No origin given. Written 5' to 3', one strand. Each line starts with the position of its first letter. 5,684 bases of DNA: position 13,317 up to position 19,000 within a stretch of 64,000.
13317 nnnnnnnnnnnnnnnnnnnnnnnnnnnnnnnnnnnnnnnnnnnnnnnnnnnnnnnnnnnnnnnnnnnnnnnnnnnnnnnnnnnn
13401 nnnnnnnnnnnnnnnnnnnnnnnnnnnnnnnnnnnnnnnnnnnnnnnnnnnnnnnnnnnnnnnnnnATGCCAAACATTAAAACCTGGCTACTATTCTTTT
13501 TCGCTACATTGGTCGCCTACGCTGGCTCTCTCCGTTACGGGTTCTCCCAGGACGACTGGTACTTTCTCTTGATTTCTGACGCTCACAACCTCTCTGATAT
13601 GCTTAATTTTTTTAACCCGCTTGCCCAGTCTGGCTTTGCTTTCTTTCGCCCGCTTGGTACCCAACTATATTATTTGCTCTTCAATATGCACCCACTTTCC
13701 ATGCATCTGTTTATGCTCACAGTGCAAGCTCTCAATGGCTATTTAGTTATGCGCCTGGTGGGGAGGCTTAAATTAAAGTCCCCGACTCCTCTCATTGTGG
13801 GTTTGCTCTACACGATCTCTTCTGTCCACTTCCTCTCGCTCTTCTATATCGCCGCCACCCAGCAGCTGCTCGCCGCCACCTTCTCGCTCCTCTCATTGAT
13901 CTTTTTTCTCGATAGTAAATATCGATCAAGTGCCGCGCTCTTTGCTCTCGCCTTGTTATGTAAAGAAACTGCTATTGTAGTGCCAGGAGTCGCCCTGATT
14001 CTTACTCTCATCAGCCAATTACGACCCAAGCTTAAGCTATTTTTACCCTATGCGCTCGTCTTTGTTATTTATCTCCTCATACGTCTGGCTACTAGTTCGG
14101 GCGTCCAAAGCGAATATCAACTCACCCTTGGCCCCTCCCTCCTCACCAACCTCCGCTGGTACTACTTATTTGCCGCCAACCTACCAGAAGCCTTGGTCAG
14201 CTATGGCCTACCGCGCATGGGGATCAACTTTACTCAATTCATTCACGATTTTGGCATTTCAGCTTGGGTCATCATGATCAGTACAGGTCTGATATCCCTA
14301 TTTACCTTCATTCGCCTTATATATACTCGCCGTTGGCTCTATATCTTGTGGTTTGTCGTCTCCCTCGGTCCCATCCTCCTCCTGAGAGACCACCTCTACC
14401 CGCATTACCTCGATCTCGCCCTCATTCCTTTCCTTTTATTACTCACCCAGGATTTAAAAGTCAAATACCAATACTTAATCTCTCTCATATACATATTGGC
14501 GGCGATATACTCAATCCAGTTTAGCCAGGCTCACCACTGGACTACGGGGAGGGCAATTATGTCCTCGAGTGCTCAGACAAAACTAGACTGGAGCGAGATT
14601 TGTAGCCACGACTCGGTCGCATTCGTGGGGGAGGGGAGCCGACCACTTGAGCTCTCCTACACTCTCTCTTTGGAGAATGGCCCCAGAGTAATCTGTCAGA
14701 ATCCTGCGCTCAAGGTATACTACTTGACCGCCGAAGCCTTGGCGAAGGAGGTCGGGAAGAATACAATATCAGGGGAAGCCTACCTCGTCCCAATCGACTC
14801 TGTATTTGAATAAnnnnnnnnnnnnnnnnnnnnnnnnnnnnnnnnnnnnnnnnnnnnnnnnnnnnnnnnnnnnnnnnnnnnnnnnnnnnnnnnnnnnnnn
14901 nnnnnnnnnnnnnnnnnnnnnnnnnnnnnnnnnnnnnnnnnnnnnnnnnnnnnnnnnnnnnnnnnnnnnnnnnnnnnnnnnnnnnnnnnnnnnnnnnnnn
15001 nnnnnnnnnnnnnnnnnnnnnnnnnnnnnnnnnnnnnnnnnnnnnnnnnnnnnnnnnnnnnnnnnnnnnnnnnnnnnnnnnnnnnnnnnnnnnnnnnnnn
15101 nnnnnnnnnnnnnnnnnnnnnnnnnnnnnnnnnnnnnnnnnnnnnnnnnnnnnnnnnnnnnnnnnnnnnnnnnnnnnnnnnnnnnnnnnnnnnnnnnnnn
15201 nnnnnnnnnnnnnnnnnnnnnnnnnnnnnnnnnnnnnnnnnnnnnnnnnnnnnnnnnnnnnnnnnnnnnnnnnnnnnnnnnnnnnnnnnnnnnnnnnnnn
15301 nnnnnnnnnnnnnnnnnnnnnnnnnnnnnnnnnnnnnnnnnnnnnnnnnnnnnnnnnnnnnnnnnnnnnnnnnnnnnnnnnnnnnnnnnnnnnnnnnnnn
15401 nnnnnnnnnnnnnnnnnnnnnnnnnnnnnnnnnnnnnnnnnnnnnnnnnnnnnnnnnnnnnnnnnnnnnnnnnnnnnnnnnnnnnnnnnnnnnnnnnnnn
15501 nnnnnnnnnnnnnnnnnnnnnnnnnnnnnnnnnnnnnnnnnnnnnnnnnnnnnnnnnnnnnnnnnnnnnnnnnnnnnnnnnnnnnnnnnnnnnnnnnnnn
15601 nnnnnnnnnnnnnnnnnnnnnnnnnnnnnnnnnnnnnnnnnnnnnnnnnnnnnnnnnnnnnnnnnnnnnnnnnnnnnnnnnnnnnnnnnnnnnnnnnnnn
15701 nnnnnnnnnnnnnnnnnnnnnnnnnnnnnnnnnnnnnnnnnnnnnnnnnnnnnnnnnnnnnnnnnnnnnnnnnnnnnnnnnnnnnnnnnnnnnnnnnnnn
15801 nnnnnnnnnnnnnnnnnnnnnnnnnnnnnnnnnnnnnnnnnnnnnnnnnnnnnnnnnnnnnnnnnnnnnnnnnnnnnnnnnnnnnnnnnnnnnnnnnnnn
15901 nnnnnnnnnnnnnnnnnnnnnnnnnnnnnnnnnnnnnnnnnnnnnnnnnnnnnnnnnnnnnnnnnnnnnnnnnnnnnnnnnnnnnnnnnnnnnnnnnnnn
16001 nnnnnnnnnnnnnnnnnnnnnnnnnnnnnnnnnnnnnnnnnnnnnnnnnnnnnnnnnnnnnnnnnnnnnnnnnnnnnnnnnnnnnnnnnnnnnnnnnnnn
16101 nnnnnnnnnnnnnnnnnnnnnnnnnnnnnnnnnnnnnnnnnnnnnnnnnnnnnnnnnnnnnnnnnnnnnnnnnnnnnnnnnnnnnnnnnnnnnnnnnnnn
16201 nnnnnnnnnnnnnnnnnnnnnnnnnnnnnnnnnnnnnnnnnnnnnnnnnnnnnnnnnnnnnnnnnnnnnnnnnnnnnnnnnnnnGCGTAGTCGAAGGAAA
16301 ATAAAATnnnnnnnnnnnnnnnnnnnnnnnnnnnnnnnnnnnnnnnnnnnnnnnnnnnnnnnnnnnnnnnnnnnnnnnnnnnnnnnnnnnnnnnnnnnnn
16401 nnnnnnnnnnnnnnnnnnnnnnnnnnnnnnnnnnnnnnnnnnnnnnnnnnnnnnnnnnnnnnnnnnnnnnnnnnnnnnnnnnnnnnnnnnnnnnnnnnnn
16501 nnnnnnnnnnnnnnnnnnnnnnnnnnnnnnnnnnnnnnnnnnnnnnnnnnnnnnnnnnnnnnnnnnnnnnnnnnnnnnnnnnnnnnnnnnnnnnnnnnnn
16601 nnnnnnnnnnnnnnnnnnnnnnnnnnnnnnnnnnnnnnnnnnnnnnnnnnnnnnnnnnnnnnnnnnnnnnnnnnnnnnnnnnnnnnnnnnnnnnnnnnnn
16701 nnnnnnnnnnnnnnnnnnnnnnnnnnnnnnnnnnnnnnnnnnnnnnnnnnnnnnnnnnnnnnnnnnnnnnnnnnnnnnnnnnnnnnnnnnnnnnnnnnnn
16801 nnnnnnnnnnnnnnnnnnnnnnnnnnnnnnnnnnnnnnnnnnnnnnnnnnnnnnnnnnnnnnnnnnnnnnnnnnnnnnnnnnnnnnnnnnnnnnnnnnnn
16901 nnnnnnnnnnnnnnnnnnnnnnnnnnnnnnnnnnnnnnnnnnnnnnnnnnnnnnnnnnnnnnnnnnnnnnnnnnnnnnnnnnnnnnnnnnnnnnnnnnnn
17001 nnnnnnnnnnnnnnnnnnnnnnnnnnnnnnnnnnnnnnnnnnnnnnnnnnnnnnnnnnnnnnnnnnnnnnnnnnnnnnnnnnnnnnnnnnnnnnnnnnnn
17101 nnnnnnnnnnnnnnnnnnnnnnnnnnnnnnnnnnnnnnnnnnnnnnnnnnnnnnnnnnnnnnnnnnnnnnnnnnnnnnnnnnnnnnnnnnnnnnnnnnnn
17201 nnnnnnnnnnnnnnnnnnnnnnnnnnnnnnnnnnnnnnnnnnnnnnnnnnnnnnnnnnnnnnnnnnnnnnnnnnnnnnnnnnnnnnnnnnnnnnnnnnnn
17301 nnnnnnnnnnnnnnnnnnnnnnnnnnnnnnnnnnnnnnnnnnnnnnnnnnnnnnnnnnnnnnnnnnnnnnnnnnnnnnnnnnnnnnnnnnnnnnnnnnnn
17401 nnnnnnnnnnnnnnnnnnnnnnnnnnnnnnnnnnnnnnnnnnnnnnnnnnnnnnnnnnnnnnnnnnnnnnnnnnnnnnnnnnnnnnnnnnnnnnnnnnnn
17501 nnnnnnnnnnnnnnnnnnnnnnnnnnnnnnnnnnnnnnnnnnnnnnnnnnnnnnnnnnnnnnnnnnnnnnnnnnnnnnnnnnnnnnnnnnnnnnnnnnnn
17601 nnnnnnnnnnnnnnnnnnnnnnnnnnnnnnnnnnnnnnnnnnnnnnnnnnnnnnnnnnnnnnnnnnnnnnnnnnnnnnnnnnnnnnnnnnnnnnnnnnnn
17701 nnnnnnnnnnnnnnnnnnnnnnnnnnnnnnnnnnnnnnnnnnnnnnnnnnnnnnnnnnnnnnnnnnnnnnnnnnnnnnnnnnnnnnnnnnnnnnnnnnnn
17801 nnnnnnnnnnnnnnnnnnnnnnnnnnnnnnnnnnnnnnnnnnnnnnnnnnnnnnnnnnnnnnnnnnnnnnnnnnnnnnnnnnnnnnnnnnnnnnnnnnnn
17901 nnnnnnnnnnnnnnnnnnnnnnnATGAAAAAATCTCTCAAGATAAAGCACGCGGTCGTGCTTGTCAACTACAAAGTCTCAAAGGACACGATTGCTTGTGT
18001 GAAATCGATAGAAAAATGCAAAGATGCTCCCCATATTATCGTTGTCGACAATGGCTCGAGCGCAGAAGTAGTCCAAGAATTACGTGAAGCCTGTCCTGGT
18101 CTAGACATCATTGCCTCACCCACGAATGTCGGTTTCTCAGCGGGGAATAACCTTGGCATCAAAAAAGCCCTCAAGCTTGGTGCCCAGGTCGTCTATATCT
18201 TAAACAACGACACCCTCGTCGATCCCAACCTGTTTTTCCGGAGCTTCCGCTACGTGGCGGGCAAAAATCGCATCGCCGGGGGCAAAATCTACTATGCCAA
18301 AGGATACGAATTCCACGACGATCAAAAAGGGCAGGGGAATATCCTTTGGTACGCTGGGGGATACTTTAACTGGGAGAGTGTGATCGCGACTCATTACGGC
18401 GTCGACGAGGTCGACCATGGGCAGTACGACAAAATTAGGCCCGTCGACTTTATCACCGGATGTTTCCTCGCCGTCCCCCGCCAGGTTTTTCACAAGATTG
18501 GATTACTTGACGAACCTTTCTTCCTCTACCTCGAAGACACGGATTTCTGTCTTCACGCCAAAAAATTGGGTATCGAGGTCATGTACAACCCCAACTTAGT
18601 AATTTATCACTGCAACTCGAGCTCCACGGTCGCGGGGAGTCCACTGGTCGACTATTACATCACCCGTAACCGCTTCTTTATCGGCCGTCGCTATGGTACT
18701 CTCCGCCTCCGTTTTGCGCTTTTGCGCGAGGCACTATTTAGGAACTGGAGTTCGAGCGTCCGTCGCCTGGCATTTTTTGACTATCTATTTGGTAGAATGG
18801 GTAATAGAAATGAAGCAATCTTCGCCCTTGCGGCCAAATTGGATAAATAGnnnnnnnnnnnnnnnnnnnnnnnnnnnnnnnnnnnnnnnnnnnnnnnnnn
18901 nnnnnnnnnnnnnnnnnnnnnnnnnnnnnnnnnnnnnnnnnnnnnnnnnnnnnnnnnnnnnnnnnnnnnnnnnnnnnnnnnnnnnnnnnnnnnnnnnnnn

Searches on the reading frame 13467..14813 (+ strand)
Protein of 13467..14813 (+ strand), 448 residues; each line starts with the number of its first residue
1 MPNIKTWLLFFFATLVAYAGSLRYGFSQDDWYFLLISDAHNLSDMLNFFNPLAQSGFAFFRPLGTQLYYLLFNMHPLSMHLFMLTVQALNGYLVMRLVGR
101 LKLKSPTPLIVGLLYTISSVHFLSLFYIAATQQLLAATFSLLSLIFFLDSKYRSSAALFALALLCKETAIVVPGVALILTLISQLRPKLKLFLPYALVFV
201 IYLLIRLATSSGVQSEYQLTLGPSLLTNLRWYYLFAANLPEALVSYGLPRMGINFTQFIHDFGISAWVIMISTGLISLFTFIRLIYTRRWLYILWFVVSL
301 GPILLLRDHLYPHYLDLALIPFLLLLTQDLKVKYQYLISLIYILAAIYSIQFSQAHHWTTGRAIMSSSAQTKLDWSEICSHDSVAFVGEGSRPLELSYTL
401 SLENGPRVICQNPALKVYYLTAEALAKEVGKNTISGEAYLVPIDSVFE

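Call 5: search_protein_families(library=pfam, proteins=[window:13467-14813:+], max_evalue=0.01)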
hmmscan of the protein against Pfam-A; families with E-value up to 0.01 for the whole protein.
window:13467-14813:+ (448 aa): 1 family
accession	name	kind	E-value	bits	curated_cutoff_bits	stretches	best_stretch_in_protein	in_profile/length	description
PF13231.12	PMT_2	-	0.0011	19.6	26.1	1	66-205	11-154/160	Dolichyl-phosphate-mannose-protein mannosyltransferase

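Call 55: search_protein_families(library=pfam, proteins=[window:13467-14813:+], max_evalue=5)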
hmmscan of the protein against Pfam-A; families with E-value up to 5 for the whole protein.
window:13467-14813:+ (448 aa): 1 family
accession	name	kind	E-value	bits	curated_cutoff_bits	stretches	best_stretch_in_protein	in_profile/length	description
PF13231.12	PMT_2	-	0.0011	19.6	26.1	1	66-205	11-154/160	Dolichyl-phosphate-mannose-protein mannosyltransferase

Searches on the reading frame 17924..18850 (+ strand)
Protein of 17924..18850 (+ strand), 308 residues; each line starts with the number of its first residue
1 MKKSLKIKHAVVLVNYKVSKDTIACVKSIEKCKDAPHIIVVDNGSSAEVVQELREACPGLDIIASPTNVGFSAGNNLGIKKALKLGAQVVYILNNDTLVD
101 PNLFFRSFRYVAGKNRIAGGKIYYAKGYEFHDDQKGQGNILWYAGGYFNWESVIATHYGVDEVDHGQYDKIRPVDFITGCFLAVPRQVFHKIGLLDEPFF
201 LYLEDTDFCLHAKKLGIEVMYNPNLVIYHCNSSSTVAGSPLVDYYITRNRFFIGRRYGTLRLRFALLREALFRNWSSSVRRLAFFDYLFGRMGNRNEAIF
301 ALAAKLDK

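Call 4: search_protein_families(library=pfam, proteins=[window:17924-18850:+], max_evalue=0.01)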
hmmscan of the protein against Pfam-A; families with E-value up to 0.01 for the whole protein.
window:17924-18850:+ (308 aa): 3 families
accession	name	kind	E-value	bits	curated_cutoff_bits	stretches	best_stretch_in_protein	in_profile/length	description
PF00535.33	Glycos_transf_2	-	2.2e-11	44.4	23.3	1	11-147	2-142/168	Glycosyl transferase family 2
PF13641.12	Glyco_tranf_2_3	-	3.6e-11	43.9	27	1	10-233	4-215/230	Glycosyltransferase like family 2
PF13632.12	Glyco_trans_2_3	-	2.6e-07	31.1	27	1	134-276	29-169/198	Glycosyl transferase family group 2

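Call 6: search_protein_families(library=ncbifam, proteins=[window:17924-18850:+], max_evalue=0.01)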
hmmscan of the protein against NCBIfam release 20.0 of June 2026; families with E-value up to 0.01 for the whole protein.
window:17924-18850:+ (308 aa): 6 families
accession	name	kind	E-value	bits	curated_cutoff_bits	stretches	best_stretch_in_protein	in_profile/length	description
TIGR01556.1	rhamnosyltran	subfamily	1.4e-20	73.6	200.55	1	34-257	20-239/281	rhamnosyltransferase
TIGR03965.1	mycofact_glyco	equivalog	3.7e-11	42.6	280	2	22-83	92-154/467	mycofactocin biosynthesis glycosyltransferase MftF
NF050113.1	gal_furan_GlfT1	equivalog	1.1e-07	31.5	330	1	29-100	21-93/290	galactofuranosyltransferase GlfT1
NF041875.1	EPS_EpsD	equivalog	1.2e-06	28.2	370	1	34-117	29-111/325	exopolysaccharide biosynthesis glycosyltransferase EpsD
NF038299.1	EPS_HpsN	equivalog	0.00064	18.8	425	1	177-232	165-223/317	hormogonium polysaccharide biosynthesis glycosyltransferase HpsN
TIGR04283.1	glyco_like_mftF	equivalog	0.0057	16.3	182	0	24-117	16-103/221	TIGR04283 family arsenosugar biosynthesis glycosyltransferase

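Call 16: search_solved_structures(query=window:17924-18850:+, max_evalue=0.001)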
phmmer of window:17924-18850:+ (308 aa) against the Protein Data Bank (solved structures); distinct sequences matched with E-value up to 0.001: 2.
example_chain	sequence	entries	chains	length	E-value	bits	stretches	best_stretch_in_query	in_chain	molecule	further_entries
9dtp_A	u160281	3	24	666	7.5e-07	31.9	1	38-290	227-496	Galactofuranosyltransferase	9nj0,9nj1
9oa3_A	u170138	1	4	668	7.5e-07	31.9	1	38-290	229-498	Galactofuranosyltransferase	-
